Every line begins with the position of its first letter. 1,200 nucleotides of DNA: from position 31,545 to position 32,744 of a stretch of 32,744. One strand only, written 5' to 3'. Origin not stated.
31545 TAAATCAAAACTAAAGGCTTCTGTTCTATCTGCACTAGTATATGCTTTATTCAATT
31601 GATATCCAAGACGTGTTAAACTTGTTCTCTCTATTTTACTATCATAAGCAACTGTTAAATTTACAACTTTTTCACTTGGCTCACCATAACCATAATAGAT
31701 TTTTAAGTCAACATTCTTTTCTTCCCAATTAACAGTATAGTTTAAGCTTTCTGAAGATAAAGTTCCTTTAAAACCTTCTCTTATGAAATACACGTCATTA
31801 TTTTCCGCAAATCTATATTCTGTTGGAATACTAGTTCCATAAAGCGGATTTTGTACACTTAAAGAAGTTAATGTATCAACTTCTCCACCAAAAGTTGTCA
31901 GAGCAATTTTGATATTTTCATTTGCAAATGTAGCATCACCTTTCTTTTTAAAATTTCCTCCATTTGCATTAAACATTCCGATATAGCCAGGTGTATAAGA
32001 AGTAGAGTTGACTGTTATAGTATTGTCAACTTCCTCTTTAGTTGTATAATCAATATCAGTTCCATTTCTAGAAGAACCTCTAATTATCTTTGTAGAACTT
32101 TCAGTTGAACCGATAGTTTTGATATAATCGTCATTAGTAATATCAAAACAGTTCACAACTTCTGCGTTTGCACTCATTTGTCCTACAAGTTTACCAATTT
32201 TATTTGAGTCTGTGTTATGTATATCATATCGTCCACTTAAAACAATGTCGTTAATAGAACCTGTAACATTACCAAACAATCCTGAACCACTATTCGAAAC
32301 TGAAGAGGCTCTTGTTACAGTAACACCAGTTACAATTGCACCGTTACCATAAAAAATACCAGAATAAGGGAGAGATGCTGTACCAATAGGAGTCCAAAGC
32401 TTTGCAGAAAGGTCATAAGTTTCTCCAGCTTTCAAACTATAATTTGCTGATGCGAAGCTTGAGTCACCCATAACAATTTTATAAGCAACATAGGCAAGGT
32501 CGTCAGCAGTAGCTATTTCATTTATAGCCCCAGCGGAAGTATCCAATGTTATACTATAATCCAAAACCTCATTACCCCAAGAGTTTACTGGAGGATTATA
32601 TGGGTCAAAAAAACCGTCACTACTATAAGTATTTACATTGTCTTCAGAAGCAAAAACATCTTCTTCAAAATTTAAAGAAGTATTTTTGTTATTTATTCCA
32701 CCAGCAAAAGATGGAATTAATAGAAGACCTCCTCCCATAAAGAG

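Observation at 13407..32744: One ORF longer than 19.3 kb: a giant tail-anchored surface protein (at least 6,443 aa) with no recognisable wall-anchoring signal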

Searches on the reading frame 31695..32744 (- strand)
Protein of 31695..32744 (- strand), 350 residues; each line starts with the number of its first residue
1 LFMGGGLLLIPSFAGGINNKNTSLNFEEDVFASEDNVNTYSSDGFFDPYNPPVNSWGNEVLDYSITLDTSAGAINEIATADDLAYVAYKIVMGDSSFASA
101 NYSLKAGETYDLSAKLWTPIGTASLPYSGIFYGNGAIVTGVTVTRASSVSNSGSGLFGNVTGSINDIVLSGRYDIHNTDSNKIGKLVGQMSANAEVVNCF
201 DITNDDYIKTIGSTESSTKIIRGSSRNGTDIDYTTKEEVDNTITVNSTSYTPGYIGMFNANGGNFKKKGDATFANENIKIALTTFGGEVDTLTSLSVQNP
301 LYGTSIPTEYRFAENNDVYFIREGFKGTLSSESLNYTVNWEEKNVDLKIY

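Call 80: predict_structure(alignment_id=A5)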
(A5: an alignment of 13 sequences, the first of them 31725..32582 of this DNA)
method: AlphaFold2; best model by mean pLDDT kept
length: 286 residues; sequences in the alignment: 13
mean_pLDDT: 58.8   pTM: 0.60
mean pLDDT of the five models: 58.8, 58.1, 57.3, 56.2, 53.6
residues with pLDDT >= 90: 18; 70-90: 113; 50-70: 26; < 50: 129
segments of 3 or more residues with pLDDT < 50: 1-4, 162-165, 169-286
pLDDT, mean of each block of 10 residues (from residue 1): 57 88 91 86 82 86 85 89 80 61 89 78 74 82 71 56 48 33 33 33 35 40 34 33 34 30 29 29 25
secondary structure, 60 per line:
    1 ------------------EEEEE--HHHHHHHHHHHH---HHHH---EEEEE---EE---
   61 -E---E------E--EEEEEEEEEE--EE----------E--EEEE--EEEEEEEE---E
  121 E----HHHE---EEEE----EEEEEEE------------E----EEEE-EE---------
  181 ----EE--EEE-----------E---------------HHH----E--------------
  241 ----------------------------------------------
elements in order: E19-23 H26-37 H41-44 E48-52 E76-85 E103-106 E109-116 E133-136 E141-147 E165-168 E189-191
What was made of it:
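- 31938..32564 (-): N-terminal GLUG-type module (aa 61-269): a helical hairpin followed by beta rungs, probably beta-helix-like. AF2 pLDDT is 80-90 for about aa 65-215 (call 80).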

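Call 83: fold_search(model_id=the predicted structure, library=pdb)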
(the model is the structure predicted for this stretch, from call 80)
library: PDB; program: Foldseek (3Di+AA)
matches with E <= 10: 53; with E <= 0.001: 0
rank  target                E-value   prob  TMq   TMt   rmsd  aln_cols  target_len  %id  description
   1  3vmv                  4.5e-01  0.25  0.26  0.24   8.6       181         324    9  Crystal structure of pectate lyase Bsp165PelA from Bacillus sp. N165 (released 2012-07-25)
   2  7eii_B                3.6e+00  0.07  0.11  0.06   7.5        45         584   18  Ancestral L-Lys oxidase K387A variant (L-Lys binding form) (released 2021-08-11)
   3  6kvh                  3.8e+00  0.03  0.16  0.14  10.8       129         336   19  The mutant crystal structure of endo-polygalacturonase (T284A) from Talaromyces leycettanus JCM 12802 (released 2020-09-09)
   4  6m4b_A                3.8e+00  0.02  0.12  0.15   9.3       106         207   13  1510-N membrane-bound stomatin-specific protease S97A mutant (released 2020-06-10)
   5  9flz_D                4.3e+00  0.02  0.08  0.07  11.8       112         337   12  Alcohol dehydrogenase (released 2025-06-11)
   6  4ia6_B                5.4e+00  0.04  0.10  0.05   3.7        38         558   10  Hydratase from lactobacillus acidophilus in a ligand bound form (LA LAH) (released 2013-03-27)
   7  5nez_D                5.4e+00  0.02  0.10  0.11   6.8        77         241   14  crystal structure of variants (released 2018-05-16)
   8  1wq5_B                5.4e+00  0.01  0.10  0.11  12.3       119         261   11  Crystal structure of tryptophan synthase alpha-subunit from Escherichia coli (released 2005-02-15)
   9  2gag_B                5.7e+00  0.04  0.11  0.09  10.3        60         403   18  Heteroteterameric sarcosine: structure of a diflavin metaloenzyme at 1.85 a resolution (released 2006-08-08)
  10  1vg9_C                6.0e+00  0.06  0.10  0.06   7.1        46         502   11  The crystal structures of the REP-1 protein in complex with C-terminally truncated Rab7 protein (released 2004-07-20)
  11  5nez_F                6.0e+00  0.02  0.10  0.12   6.8        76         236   12  crystal structure of variants (released 2018-05-16)
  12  9iqa_C                6.4e+00  0.03  0.10  0.06   4.2        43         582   12  structure of the oleate hydratase V206L-mutant from Staphylococcus aureus (released 2025-07-16)
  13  6kve                  6.4e+00  0.02  0.18  0.16  10.2       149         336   19  Crystal structure of a GH28 endo-polygalacturonase from Talaromyces leycettanus JCM 12802 (released 2020-09-09)
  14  5nez_E                6.4e+00  0.02  0.11  0.12   6.6        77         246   14  crystal structure of variants (released 2018-05-16)
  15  1v7y_B                6.4e+00  0.01  0.10  0.11  12.6       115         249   10  Crystal structure of tryptophan synthase alpha-subunit from Escherichia coli at room temperature (released 2005-02-15)
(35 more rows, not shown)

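Call 87: search_protein_families(library=pfam, proteins=[window:31695-32744:-], max_evalue=0.05)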
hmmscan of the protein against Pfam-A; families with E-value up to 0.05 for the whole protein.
window:31695-32744:- (350 aa): 0 families

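Call 91: search_solved_structures(query=A5, max_evalue=1, show_alignments=1)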
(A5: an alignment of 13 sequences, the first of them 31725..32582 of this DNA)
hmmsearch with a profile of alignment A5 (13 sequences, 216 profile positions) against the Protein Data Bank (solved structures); distinct sequences matched with E-value up to 1: 0.

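Call 97: fold_search(model_id=the predicted structure, library=viral)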
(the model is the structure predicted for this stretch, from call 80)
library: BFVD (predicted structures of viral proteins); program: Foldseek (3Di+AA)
matches with E <= 10: 92; with E <= 0.001: 1
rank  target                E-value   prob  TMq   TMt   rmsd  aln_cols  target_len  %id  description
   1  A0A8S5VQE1            2.9e-04  1.00  0.30  0.16   4.2       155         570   20  (no name in the UniProt tables at hand)
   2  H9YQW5                3.2e-03  1.00  0.32  0.19   5.4       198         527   16  (no name in the UniProt tables at hand)
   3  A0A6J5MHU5            4.2e-02  0.08  0.15  0.11  23.0       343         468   10  Uncharacterized protein [uncultured Caudovirales phage]
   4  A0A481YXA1            7.1e-02  0.06  0.12  0.05  17.4       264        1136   12  DUF1565 domain-containing protein (Fragment) [Marseillevirus LCMAC201]
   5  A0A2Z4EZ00            1.2e-01  0.08  0.14  0.11  21.1       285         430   10  (no name in the UniProt tables at hand)
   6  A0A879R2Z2            1.2e-01  0.03  0.09  0.06  22.3       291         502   15  Putative tail fiber protein [Synechococcus phage S-SRM01]
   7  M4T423                1.3e-01  0.21  0.25  0.12  17.7       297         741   13  Uncharacterized protein [Pseudoalteromonas phage pYD6-A]
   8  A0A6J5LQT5            1.3e-01  0.25  0.27  0.14  15.7       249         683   14  Pectate lyase superfamily protein [uncultured Caudovirales phage]
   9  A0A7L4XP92            2.1e-01  0.05  0.13  0.08  19.7       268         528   11  (no name in the UniProt tables at hand)
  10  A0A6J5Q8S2            2.1e-01  0.04  0.12  0.12  31.1       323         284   10  Uncharacterized protein [uncultured Caudovirales phage]
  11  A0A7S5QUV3            2.4e-01  0.05  0.13  0.16  16.4       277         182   11  (no name in the UniProt tables at hand)
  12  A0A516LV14            2.7e-01  0.04  0.12  0.06  25.6       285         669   14  (no name in the UniProt tables at hand)
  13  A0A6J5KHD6            2.8e-01  0.14  0.25  0.09  18.0       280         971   12  Pectate lyase superfamily protein [uncultured Caudovirales phage]
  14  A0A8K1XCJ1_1          3.0e-01  0.06  0.16  0.07  17.0       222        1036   15  (no name in the UniProt tables at hand)
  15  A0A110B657            3.2e-01  0.05  0.16  0.07  19.9       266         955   12  (no name in the UniProt tables at hand)
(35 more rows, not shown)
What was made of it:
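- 31938..32564 (-): Foldseek matches are weak: phage and pectate-lyase-type beta-helix proteins (calls 83, 97).
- Tried and rejected: BFVD gave two unnamed phage proteins at E = 3e-4 and 3e-3 (call 97).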
